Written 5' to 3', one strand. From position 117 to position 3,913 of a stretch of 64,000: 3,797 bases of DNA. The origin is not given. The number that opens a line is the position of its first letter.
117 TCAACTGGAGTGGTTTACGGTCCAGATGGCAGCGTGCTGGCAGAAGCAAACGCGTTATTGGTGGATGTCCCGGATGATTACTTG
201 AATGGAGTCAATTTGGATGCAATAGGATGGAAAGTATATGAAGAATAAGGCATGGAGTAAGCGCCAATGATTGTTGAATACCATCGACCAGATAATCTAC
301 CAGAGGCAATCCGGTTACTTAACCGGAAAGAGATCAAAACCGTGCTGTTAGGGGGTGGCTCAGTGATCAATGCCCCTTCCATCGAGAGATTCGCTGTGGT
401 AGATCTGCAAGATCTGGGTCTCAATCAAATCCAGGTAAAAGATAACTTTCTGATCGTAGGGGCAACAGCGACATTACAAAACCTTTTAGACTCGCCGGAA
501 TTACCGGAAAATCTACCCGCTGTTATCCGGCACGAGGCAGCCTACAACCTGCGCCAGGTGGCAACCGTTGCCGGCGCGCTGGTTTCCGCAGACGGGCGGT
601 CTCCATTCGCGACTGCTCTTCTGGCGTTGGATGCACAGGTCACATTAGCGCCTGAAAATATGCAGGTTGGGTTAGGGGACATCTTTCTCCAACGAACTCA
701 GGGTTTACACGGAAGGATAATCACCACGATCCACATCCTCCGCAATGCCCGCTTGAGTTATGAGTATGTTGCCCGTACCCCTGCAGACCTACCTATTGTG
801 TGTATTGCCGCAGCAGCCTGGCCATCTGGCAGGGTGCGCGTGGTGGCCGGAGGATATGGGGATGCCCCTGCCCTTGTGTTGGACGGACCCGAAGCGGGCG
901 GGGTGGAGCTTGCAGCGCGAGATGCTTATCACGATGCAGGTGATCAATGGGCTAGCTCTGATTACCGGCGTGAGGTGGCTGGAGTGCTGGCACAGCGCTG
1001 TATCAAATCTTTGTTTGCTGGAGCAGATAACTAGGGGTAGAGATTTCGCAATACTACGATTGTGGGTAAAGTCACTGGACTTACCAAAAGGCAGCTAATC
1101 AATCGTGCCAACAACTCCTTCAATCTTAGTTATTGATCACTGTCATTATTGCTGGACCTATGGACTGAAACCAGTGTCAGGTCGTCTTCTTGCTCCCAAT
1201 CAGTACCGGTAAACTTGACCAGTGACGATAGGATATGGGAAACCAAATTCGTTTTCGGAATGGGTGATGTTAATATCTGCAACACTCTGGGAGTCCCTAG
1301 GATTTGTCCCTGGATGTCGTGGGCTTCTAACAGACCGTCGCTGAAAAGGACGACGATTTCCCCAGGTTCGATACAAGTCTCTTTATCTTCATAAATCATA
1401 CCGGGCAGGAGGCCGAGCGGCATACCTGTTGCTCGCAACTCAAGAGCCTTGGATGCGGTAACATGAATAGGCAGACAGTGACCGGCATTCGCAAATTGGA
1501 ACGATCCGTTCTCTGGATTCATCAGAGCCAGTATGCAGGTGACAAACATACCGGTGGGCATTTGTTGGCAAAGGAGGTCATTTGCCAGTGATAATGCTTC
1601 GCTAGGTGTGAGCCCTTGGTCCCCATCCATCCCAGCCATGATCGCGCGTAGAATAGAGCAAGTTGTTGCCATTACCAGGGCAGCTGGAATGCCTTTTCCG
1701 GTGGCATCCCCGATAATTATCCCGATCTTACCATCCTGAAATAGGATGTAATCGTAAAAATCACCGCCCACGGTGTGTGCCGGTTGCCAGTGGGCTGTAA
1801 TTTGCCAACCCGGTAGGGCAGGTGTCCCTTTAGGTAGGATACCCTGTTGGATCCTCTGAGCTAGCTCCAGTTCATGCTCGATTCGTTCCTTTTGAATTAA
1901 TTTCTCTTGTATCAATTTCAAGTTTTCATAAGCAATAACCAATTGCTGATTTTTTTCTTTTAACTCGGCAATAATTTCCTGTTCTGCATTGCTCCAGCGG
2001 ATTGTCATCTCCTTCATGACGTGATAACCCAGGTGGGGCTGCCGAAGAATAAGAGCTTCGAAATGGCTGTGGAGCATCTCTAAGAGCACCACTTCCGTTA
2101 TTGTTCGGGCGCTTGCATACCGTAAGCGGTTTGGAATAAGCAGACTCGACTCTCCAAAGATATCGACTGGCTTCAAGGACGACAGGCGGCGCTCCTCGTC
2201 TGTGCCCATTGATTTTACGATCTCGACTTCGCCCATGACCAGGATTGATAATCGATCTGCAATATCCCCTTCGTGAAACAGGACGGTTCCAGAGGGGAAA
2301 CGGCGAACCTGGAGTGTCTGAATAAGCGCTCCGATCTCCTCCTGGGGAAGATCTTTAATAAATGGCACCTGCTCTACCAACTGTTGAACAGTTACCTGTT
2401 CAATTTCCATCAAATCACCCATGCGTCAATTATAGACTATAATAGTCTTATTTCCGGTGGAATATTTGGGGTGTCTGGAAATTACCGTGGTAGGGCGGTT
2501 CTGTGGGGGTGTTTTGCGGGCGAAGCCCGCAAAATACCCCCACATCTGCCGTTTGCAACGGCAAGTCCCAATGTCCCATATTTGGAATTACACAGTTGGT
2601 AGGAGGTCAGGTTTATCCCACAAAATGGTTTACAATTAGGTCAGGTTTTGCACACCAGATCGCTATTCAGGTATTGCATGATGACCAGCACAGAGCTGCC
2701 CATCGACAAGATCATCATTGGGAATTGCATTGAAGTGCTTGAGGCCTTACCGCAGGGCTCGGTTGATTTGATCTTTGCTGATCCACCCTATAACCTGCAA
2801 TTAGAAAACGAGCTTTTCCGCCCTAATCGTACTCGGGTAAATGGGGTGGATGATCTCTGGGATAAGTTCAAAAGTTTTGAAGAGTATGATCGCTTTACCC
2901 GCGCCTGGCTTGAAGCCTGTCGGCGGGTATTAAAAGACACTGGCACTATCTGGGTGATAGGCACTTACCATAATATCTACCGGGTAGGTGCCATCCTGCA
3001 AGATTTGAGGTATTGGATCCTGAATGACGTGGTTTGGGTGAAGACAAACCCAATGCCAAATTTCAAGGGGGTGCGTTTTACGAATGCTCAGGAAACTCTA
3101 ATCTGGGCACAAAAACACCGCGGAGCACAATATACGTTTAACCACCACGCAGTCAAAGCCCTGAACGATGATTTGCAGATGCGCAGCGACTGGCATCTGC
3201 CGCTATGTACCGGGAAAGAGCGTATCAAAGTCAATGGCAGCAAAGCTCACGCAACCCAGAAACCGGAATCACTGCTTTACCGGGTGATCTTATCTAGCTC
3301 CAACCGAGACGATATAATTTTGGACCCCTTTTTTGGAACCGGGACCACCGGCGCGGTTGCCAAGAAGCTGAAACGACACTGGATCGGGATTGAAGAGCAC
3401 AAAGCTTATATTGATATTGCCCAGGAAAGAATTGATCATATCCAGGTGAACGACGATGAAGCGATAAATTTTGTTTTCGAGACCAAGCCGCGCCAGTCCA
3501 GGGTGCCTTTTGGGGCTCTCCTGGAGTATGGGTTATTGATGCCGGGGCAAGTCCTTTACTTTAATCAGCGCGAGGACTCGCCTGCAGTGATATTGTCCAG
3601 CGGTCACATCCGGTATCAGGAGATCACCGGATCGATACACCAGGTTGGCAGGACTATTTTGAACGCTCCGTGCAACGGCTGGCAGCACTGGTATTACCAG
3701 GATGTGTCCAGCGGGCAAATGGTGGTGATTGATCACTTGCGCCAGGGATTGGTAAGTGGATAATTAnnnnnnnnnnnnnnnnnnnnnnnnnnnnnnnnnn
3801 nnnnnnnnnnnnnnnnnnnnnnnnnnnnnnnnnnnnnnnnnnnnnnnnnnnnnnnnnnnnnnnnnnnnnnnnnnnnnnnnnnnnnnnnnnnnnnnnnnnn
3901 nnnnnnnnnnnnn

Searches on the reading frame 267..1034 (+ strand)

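Call 75: search_protein_families(library=pfam, proteins=[window:267-1034:+], max_evalue=0.0001)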
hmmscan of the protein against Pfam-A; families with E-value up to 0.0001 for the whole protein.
window:267-1034:+ (255 aa): 1 family
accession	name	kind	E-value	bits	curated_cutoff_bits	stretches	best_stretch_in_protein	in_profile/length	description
PF00941.27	FAD_binding_5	-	3.3e-19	69.8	27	1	3-157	3-167/170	FAD binding domain in molybdopterin dehydrogenase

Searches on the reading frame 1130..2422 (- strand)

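Call 75: search_protein_families(library=pfam, proteins=[window:1130-2422:-], max_evalue=0.0001)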
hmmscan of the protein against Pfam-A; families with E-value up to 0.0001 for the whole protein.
window:1130-2422:- (430 aa): 2 families
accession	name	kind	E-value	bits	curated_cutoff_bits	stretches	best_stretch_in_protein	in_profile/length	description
PF07228.17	SpoIIE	-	1.7e-46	159.1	25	1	230-422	2-191/192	Stage II sporulation protein E (SpoIIE)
PF00027.35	cNMP_binding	-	3.5e-18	65.8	27.5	1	40-127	2-88/89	Cyclic nucleotide-binding domain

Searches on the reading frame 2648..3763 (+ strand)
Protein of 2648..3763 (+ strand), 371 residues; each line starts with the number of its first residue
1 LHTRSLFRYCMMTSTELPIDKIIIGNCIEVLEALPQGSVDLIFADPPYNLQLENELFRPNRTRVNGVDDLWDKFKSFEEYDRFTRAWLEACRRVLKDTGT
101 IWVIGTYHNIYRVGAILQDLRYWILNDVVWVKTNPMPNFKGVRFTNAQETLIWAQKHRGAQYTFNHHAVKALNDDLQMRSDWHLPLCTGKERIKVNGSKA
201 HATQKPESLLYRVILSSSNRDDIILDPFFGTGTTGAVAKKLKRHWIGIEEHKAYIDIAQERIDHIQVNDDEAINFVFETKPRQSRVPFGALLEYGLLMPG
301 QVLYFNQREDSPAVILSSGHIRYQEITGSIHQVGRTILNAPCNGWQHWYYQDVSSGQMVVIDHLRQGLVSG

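Call 75: search_protein_families(library=pfam, proteins=[window:2648-3763:+], max_evalue=0.0001)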
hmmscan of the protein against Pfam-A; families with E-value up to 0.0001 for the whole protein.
window:2648-3763:+ (371 aa): 2 families
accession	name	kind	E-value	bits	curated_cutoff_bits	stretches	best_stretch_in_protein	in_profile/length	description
PF01555.25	N6_N4_Mtase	-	1.5e-65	221.7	26.7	1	39-260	1-221/221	DNA methylase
PF18755.6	RAMA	-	1.6e-10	41.3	35.2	1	278-367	11-100/107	Restriction Enzyme Adenine Methylase Associated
